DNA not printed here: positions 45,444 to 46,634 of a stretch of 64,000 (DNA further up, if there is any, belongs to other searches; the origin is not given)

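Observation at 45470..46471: Low-GC orphan gene wedged between sucC and a PEBP lipoprotein: likely horizontally acquired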

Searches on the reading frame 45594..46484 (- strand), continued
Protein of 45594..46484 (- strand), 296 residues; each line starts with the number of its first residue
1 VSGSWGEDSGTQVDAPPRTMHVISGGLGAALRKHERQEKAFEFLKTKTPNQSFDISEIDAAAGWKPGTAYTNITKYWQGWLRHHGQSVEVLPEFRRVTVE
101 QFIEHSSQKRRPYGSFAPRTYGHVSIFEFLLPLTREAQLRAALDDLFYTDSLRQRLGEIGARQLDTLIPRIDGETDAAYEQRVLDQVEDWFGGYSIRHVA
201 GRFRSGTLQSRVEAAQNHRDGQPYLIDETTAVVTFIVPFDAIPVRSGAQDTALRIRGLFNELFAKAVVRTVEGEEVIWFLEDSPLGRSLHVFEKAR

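Call 30: search_solved_structures(query=A1, max_evalue=10, show_alignments=3)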
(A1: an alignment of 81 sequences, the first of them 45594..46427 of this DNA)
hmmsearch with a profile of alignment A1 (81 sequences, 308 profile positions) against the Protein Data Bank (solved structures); distinct sequences matched with E-value up to 10: 1.
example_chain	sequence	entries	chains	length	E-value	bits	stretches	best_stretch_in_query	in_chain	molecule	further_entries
6bzb_A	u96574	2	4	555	0.0059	19.1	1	41-133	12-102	Glucose-6-phosphate isomerase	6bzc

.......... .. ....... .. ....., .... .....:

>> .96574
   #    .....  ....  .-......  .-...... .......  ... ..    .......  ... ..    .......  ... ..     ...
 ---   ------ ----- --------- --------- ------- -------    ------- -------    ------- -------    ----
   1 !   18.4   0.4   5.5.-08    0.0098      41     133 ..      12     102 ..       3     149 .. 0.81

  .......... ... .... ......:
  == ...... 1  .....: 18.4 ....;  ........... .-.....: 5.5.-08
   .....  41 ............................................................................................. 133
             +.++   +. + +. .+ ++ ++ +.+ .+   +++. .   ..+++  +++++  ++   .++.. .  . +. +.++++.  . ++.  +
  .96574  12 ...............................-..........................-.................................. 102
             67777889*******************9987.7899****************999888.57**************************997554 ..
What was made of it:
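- Closest known: Winged-helix fusion Type IV restriction enzymes. Different: No sequence match between X-N and DpnI was found in the PDB profile search (call 30).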

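Call 31: find_related_loci(query=A1, collection=genome_contigs, flank=10000)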
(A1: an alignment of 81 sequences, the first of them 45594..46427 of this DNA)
Query A1 (277 aa) in genome_contigs; peptide patterns used: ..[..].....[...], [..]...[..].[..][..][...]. (x = any residue, [..] = any of these).
142 stretches matched a pattern; 82 encode a relative of the query (tblastn E <= 1e-3); the best 80 are kept; 78 distinct loci.
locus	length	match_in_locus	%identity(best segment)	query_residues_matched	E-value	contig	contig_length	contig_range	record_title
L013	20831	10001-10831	59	8-277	7e-102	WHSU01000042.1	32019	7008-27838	MAG: Dehalococcoidia bacterium isolate Dino_bin15 k141_643370_length_32019_cov_29.0000, whole genome shotgun sequence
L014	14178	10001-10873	47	4-275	2e-76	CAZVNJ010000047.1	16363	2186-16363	MAG TPA_asm: uncultured Dehalococcoides sp. isolate SRP237561_co1_116 genome assembly, contig: NODE_6136_length_16363_co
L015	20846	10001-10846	47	7-274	8e-77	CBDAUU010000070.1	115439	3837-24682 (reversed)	MAG: Kofleriaceae bacterium isolate ffba1ace-c5ca-4b13-bc8a-5e7048f45719 genome assembly, contig: contig_70, whole genom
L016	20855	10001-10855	41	14-276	5e-61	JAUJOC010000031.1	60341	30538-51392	MAG: Abditibacteriaceae bacterium isolate YX2bin8 opera_contig_874, whole genome shotgun sequence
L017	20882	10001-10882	40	4-275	3e-57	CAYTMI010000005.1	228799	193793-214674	MAG TPA_asm: uncultured Anaerolineaceae bacterium isolate SRP302447_co3_779 genome assembly, contig: NODE_133_length_228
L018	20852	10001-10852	42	7-275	1e-56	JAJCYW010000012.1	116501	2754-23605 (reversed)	MAG: Chloroflexota bacterium isolate OFTM331 OFTM331_11, whole genome shotgun sequence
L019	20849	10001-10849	43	13-275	3e-56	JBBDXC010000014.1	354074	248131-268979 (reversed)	MAG: Dehalococcoidia bacterium isolate LejiaD_65_29 Lejia_D_29_length_354074_cov_17, whole genome shotgun sequence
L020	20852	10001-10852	40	16-276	1e-56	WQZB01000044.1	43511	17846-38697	MAG: Polyangiaceae bacterium isolate Emb289P4bin44 Ga0123357_10000352, whole genome shotgun sequence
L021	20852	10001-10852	40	12-275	3e-55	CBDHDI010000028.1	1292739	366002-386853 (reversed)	MAG: Dehalococcoidia bacterium isolate d0c5affc-a78a-4576-9923-169fe3940cd0 genome assembly, contig: contig_28, whole ge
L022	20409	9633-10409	40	17-262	8e-53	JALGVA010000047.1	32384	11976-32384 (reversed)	MAG: Candidatus Zipacnadia bacterium isolate Meg22_1618_Bin_20 Meg22_1618_Bin_20_scaffold_1360, whole genome shotgun seq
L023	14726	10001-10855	38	14-276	6e-53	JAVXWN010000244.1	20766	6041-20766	MAG: Acidobacteriota bacterium isolate BP_31 scaffold_8791534, whole genome shotgun sequence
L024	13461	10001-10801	41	6-274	3e-52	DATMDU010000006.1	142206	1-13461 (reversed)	MAG TPA_asm: Pyrinomonadaceae bacterium isolate SMAG_U13416 k141_3850723, whole genome shotgun sequence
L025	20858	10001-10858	39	11-276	7e-52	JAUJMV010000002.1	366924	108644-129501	MAG: Thermomicrobiales bacterium isolate YX1bin8 opera_contig_50, whole genome shotgun sequence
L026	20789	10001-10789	38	3-269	1e-51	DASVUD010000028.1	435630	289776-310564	MAG TPA_asm: Pyrinomonadaceae bacterium isolate SMAG_U3308 k141_375826, whole genome shotgun sequence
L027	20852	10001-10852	39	12-275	1e-51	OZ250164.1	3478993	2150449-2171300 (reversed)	MAG: Dehalococcoidia bacterium isolate 0168574f-4b79-4a4d-bdbd-32c97b7f51b1 genome assembly, chromosome: 1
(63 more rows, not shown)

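Call 33: search_protein_families(library=pfam, proteins=[P0091, P0089], max_evalue=0.01)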
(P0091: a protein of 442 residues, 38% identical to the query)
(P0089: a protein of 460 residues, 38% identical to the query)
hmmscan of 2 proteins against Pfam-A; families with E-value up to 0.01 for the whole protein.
P0091 (442 aa): 0 families

P0089 (460 aa): 0 families

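Call 37: search_dna_similar(query=window:45594-46427:-, collection=phages, mode=protein, max_evalue=0.001)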
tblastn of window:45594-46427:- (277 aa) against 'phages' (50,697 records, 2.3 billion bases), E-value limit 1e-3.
No match.

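Call 38: search_dna_similar(query=window:45594-46427:-, collection=plasmids, mode=protein, max_evalue=0.001)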
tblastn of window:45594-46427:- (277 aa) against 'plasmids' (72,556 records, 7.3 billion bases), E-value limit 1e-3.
No match.

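Call 40: fold_search(model_id=the predicted structure, library=pdb)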
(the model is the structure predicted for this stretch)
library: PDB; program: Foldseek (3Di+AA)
matches with E <= 10: 1105; with E <= 0.001: 0
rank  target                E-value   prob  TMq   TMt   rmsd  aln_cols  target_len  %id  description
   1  2gx8_C                2.5e-03  1.00  0.22  0.18   9.4       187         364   12  The Crystal Structure of Bacillus cereus protein related to NIF3 (released 2006-05-16)
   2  2gx8_A                5.0e-03  0.98  0.20  0.16  11.6       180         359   10  The Crystal Structure of Bacillus cereus protein related to NIF3 (released 2006-05-16)
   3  2ia2_A                1.1e-02  0.41  0.18  0.20  18.9       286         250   12  The crystal structure of a putative transcriptional regulator RHA06195 from Rhodococcus sp. RHA1 (released 2006-10-10)
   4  2gx8_B                1.1e-02  1.00  0.24  0.19  11.3       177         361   11  The Crystal Structure of Bacillus cereus protein related to NIF3 (released 2006-05-16)
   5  7pub_CJ               1.3e-02  0.25  0.20  0.09  19.6       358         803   10  Late assembly intermediate of the Trypanosoma brucei mitoribosomal small subunit (released 2022-05-04)
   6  7pua_CJ               1.4e-02  0.16  0.17  0.08  20.2       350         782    8  Middle assembly intermediate of the Trypanosoma brucei mitoribosomal small subunit (released 2022-03-02)
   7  2j9d_J                1.6e-02  0.91  0.20  0.40  10.7       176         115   12  Structure of GlnK1 with bound effectors indicates regulatory mechanism for ammonia uptake (released 2007-01-16)
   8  9jhb_C                2.0e-02  0.38  0.17  0.17  14.3       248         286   10  Cryo-EM structure of RacrIC1-Cascade IC1-complex II (released 2026-03-18)
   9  2g7u_C                2.1e-02  0.30  0.18  0.20  20.8       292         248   11  2.3 A structure of putative catechol degradative operon regulator from Rhodococcus sp. RHA1 (released 2006-04-04)
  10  4r25                  2.3e-02  0.54  0.17  0.30  10.9       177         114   12  Structure of B. subtilis GlnK (released 2015-03-04)
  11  4ozn_A                2.4e-02  0.96  0.21  0.42   9.6       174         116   12  GlnK2 from Haloferax mediterranei complexed with ATP (released 2014-07-02)
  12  7aor_e                2.5e-02  0.35  0.21  0.09  16.8       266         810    8  mt-SSU from Trypanosoma cruzi in complex with mt-IF-3. (released 2021-04-28)
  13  4rx6_D                2.7e-02  0.90  0.19  0.41  10.7       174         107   12  Structure of B. subtilis GlnK-ATP complex to 2.6 Angstrom (released 2015-12-30)
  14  4rx6_B                3.0e-02  0.41  0.17  0.29  11.0       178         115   13  Structure of B. subtilis GlnK-ATP complex to 2.6 Angstrom (released 2015-12-30)
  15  8eju_A                3.0e-02  0.28  0.18  0.19  21.2       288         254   12  The crystal structure of Pseudomonas putida PcaR (released 2024-03-20)
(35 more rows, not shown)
